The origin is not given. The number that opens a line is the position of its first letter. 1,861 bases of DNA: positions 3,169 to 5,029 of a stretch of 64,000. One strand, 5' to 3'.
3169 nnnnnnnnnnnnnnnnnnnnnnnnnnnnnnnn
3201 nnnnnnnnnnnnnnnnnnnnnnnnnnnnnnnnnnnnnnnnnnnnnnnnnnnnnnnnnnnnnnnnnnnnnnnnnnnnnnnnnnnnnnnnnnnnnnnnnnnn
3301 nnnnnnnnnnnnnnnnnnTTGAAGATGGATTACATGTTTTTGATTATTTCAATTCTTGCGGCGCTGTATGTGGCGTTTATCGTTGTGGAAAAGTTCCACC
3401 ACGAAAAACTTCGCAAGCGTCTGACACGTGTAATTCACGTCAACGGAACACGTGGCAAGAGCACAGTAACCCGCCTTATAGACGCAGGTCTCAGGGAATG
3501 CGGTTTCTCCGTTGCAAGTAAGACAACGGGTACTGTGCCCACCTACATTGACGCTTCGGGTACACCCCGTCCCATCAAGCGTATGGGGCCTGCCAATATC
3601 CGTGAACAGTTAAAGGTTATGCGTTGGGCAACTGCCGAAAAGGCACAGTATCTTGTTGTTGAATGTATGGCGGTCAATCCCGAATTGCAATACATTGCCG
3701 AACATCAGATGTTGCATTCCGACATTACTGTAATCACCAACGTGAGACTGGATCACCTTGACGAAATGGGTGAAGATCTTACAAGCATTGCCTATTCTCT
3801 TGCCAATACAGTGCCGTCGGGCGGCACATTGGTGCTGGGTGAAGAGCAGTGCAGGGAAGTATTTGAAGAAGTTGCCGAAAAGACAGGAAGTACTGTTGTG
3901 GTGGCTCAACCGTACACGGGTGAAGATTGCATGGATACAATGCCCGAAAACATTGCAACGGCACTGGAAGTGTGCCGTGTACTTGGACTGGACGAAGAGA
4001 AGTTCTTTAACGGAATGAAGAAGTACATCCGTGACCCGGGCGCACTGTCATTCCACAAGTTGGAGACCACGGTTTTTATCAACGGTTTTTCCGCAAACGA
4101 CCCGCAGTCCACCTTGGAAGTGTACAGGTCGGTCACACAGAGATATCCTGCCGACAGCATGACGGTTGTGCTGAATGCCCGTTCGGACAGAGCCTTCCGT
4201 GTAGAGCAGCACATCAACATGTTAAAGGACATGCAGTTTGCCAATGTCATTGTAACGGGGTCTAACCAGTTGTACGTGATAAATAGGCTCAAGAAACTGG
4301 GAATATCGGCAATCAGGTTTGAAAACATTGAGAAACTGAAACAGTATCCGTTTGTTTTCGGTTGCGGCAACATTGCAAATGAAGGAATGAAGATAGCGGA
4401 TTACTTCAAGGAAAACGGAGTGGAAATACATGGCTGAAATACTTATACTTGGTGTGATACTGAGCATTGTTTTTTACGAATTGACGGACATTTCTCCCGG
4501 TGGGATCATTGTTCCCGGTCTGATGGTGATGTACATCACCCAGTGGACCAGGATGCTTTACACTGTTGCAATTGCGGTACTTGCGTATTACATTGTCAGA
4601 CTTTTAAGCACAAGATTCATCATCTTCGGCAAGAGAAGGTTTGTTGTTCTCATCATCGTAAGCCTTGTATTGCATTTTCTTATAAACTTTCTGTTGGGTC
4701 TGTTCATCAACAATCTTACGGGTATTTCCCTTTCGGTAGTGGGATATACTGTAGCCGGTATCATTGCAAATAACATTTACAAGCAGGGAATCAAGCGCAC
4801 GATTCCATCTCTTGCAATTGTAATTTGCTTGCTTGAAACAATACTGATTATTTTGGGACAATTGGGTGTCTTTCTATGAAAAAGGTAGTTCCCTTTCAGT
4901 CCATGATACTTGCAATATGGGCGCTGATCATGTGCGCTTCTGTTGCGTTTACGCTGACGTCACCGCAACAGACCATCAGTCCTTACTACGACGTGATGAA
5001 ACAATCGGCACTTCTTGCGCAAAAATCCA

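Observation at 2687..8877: Non-canonical poly-gamma-glutamate locus: pgsB-pgsC without PgsA, coupled to a two-component system and a PduO-like protein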

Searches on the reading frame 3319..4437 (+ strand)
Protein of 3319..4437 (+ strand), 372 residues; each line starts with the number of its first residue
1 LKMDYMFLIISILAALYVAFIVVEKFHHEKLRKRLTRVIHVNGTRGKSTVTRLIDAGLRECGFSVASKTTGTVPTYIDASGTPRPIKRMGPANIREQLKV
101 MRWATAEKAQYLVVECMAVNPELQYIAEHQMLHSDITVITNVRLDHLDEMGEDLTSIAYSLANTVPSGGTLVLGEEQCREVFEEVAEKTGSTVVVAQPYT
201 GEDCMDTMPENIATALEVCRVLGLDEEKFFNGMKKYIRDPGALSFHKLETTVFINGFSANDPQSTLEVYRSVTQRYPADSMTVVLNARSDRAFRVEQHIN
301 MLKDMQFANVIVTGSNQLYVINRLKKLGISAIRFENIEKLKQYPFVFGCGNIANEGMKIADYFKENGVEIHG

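Call 3: search_protein_families(library=pfam, proteins=[window:3319-4437:+], max_evalue=0.01)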
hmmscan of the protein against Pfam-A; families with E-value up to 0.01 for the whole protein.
window:3319-4437:+ (372 aa): 1 family
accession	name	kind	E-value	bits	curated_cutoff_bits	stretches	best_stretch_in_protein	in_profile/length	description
PF08245.18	Mur_ligase_M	-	3.5e-10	40.6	24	1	41-194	1-143/200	Mur ligase middle domain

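Call 4: search_protein_families(library=ncbifam, proteins=[window:3319-4437:+], max_evalue=0.01)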
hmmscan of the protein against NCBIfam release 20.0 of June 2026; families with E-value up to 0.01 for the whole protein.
window:3319-4437:+ (372 aa): 19 families
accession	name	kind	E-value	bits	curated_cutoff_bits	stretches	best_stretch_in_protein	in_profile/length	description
TIGR04012.1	poly_gGlu_PgsB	equivalog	1.7e-99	333.2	222.7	1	8-363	1-380/380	poly-gamma-glutamate synthase PgsB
TIGR01499.1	folC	subfamily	4.7e-13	49.3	162.65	2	133-198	132-199/400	bifunctional protein FolC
NF053648.1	pMurE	equivalog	4.5e-09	35.6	600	1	29-149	92-205/464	pseudomurein biosynthesis peptide ligase pMurE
TIGR02068.2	cya_phycin_syn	equivalog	2e-08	32.7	850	1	18-73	462-516/862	cyanophycin synthetase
NF001126.0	PRK00139.1-4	equivalog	3.8e-08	32.3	373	1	35-148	103-208/486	UDP-N-acetylmuramoyl-L-alanyl-D-glutamate--2,6-diaminopimelate ligase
NF047860.1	Tet-DihydfolSynFolCMyb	equivalog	6.1e-08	32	700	1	132-186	179-232/468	bifunctional tetrahydrofolate synthase/dihydrofolate synthase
TIGR01085.1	murE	subfamily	7.9e-08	31.6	257.3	1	34-148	83-192/472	UDP-N-acetylmuramyl-tripeptide synthetase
NF008101.0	PRK10846.1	equivalog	1.3e-07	30.8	360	1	131-193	158-220/422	bifunctional tetrahydrofolate synthase/dihydrofolate synthase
NF008896.0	PRK11929.1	equivalog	7.1e-06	24.1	1023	1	36-148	112-216/965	bifunctional UDP-N-acetylmuramoyl-L-alanyl-D-glutamate--2,6-diaminopimelate ligase MurE/UDP-N-acetylmuramoyl-tripeptide--D-alanyl-D-alanine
TIGR01082.1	murC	equivalog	8.9e-06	25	335.1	0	130-199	164-233/449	UDP-N-acetylmuramate--L-alanine ligase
NF001124.0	PRK00139.1-2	equivalog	1.9e-05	23.6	476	1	37-148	110-213/500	UDP-N-acetylmuramoyl-L-alanyl-D-glutamate--2,6-diaminopimelate ligase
NF052464.1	L2IsogltmlsynMurTStaph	equivalog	3e-05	23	800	0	211-331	267-390/435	lipid II isoglutaminyl synthase subunit MurT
NF053646.1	pMurD1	equivalog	6.6e-05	21.7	610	0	132-188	183-238/465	pseudomurein biosynthesis peptide ligase pMurD1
NF010623.0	PRK14016.1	subfamily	0.0001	20.6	877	0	18-80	463-522/871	cyanophycin synthetase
TIGR01087.1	murD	equivalog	0.00012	21.3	211.95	1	36-66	104-134/441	UDP-N-acetylmuramoyl-L-alanine--D-glutamate ligase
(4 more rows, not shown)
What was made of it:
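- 3319..4437 (+): pgsB, the ATP-dependent amide ligase of the poly-gamma-glutamate synthase; N-terminal membrane anchor and P-loop GTRGKS. TIGR04012 333.2 bits, cut-off 222.7 (call 4).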

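Call 27: search_solved_structures(query=window:3319-4437:+, max_evalue=0.001)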
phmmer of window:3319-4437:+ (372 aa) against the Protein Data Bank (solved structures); distinct sequences matched with E-value up to 0.001: 2.
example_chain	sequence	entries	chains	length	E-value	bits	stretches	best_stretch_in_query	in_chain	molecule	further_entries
6gs2_B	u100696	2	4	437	0.00075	22.1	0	210-325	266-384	SA1708 protein | DUF1727 domain-containing protein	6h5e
7q8e_A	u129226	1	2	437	0.00077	22.1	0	210-325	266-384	Lipid II isoglutaminyl synthase (glutamine-hydrolyzing) subunit MurT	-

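Call 60: search_dna_similar(query=window:3319-4437:+, collection=plasmids, mode=protein, max_rows=12)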
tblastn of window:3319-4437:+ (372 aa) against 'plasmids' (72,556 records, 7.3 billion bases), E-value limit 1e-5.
Records with a match: 106; places in all: 107; records where one place covers at least 80% of the query: 94.
Best place of each record, by identity: <60% 106.
By first word of the organism name: Bacillus 85; Streptomyces 6; Haloferax 3; Cetobacterium 1; Chroococcidiopsis 1; Corynebacterium 1; Halorubrum 1; Halorientalis 1; Halorarius 1; Halobellus 1; and 5 more.
By predicted mobility (MOB-suite, as given by PLSDB): conjugative 82; non-mobilizable 20; mobilizable 4.
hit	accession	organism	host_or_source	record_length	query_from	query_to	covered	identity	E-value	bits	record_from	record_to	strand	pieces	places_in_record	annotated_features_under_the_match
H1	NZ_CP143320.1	Cetobacterium somerae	intestine of Yellow Catfish,pure culture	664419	6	369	98%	38.2%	3e-70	245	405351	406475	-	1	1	pgsB: poly-gamma-glutamate synthase PgsB | pgsC: poly-gamma-glutamate biosynthesis protein PgsC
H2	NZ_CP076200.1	Bacillus anthracis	soil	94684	6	368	98%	33.8%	4e-50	187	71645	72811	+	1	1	capB: capsule biosynthesis protein CapB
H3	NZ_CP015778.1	Bacillus anthracis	whole organism,environmental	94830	6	368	98%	33.8%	4e-50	187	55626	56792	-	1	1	capB: capsule biosynthesis protein CapB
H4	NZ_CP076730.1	Bacillus anthracis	cow,culture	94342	6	368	98%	33.6%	2e-49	186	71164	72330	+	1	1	capB: capsule biosynthesis protein CapB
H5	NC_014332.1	Bacillus cereus biovar anthracis str. CI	-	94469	6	368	98%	33.6%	2e-49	186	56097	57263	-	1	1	capB: capsule biosynthesis protein CapB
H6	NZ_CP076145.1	Bacillus anthracis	cattle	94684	6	368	98%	33.6%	2e-49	186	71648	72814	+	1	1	capB: capsule biosynthesis protein CapB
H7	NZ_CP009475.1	Bacillus anthracis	cat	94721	6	368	98%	33.6%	2e-49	186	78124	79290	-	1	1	capB: capsule biosynthesis protein CapB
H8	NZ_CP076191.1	Bacillus anthracis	-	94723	6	368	98%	33.6%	2e-49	186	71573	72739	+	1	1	capB: capsule biosynthesis protein CapB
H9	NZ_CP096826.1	Bacillus anthracis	tissue sample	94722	6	368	98%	33.6%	2e-49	186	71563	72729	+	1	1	capB: capsule biosynthesis protein CapB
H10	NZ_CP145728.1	Bacillus anthracis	-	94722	6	368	98%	33.6%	2e-49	186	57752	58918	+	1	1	capB: capsule biosynthesis protein CapB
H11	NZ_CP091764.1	Bacillus anthracis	Homo sapiens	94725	6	368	98%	33.6%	2e-49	186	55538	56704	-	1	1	capB: capsule biosynthesis protein CapB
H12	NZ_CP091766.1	Bacillus anthracis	pXO1 plasmid-cured derivative of pNO2 ...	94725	6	368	98%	33.6%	2e-49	186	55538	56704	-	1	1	capB: capsule biosynthesis protein CapB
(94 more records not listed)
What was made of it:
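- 3319..4437 (+): 34% identical to pXO2 CapB (call 60).
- Closest known: Bacillus anthracis capBCADE / Bacillus subtilis pgsBCA. Same: PgsB (34% identical to pXO2 CapB, call 60) and PgsC are true family members.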

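Call 63: get_annotated_region(hit=H3, flank=5000)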
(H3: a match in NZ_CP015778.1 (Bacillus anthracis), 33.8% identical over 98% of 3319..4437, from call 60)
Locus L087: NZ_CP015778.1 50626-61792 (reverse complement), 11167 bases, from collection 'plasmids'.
description: Bacillus anthracis strain Tangail-1 plasmid pXO2, complete sequence
organism: Bacillus anthracis (NCBI taxid 1392)
taxonomy: Bacteria; Bacillota; Bacilli; Bacillales; Bacillaceae; Bacillus; Bacillus anthracis
host: -; source: whole organism,environmental; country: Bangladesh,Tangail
typing (MOB-suite, as given by PLSDB): conjugative; replicon rep_cluster_163; relaxase MOBP; mating-pair formation MPF_T
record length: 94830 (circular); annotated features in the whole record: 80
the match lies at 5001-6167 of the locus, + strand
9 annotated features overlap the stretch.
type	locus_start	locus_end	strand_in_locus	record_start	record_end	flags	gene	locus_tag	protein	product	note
CDS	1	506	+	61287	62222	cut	-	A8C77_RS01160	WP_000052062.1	ETX/MTX2 family pore-forming toxin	-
CDS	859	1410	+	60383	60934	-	lepB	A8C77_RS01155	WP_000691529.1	signal peptidase I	GO:0009306 - protein secretion [Evidence IEA]; GO:0006465 - signal peptide processing [Evidence IEA]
CDS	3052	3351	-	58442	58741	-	-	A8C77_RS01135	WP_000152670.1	metalloregulator ArsR/SmtB family transcription factor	GO:0006355 - regulation of DNA-templated transcription [Evidence IEA]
predicted_resistance_gene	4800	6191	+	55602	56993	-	capB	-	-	capsule biosynthesis protein CapB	predicted by amrfinderplus; class ; identity 99.78%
predicted_resistance_gene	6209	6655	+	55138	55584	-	capC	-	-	capsular polyglutamate amide ligase/translocase CapC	predicted by amrfinderplus; class ; identity 100.0%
predicted_resistance_gene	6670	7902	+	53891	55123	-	capA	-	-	capsular polyglutamate synthetase CapA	predicted by amrfinderplus; class ; identity 100.0%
predicted_resistance_gene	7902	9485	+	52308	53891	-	capD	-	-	capsule biosynthesis gamma-glutamyltransferase CapD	predicted by amrfinderplus; class ; identity 100.0%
predicted_resistance_gene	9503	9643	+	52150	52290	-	capE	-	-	capsule biosynthesis protein CapE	predicted by amrfinderplus; class ; identity 100.0%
CDS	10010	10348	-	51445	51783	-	-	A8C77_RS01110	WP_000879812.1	YxeA family protein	-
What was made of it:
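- B. anthracis also links a GGT-family enzyme (CapD) to capBCA, for anchoring and not for catabolism (call 63).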

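Call 67: search_protein_families(library=pfam, proteins=[L087:6670-7902:+], max_evalue=10)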
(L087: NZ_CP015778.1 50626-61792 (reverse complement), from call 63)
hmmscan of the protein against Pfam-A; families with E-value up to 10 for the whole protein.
L087:6670-7902:+ (411 aa): 3 families
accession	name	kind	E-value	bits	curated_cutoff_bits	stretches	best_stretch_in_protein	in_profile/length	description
PF09587.15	PGA_cap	-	6.6e-79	265.4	27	1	61-306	1-255/255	Bacterial capsule synthesis protein PGA_cap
PF25509.1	DUF7916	-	0.0097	15.4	27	1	110-168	101-159/296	Domain of unknown function (DUF7916)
PF10804.13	DUF2538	-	0.023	14.9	23.9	1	223-337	17-124/155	Protein of unknown function (DUF2538)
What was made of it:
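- Checked: The third protein has no PF09587 (CapA) hit even at E<=10, whereas B. anthracis CapA scores 265 bits in the same call (call 67).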

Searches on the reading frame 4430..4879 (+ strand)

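Call 3: search_protein_families(library=pfam, proteins=[window:4430-4879:+], max_evalue=0.01)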
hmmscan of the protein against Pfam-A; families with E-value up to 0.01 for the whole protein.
window:4430-4879:+ (149 aa): 1 family
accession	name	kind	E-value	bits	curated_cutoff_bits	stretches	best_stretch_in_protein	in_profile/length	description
PF14102.11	Caps_synth_CapC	-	2.7e-31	108.9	27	1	7-125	1-119/119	Capsule biosynthesis CapC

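Call 4: search_protein_families(library=ncbifam, proteins=[window:4430-4879:+], max_evalue=0.01)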
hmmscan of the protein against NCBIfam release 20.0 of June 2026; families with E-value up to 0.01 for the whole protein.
window:4430-4879:+ (149 aa): 1 family
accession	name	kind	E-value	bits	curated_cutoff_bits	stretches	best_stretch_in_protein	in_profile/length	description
TIGR04011.1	poly_gGlu_PgsC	equivalog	9.1e-32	110.2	96.45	1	5-134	1-130/132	poly-gamma-glutamate biosynthesis protein PgsC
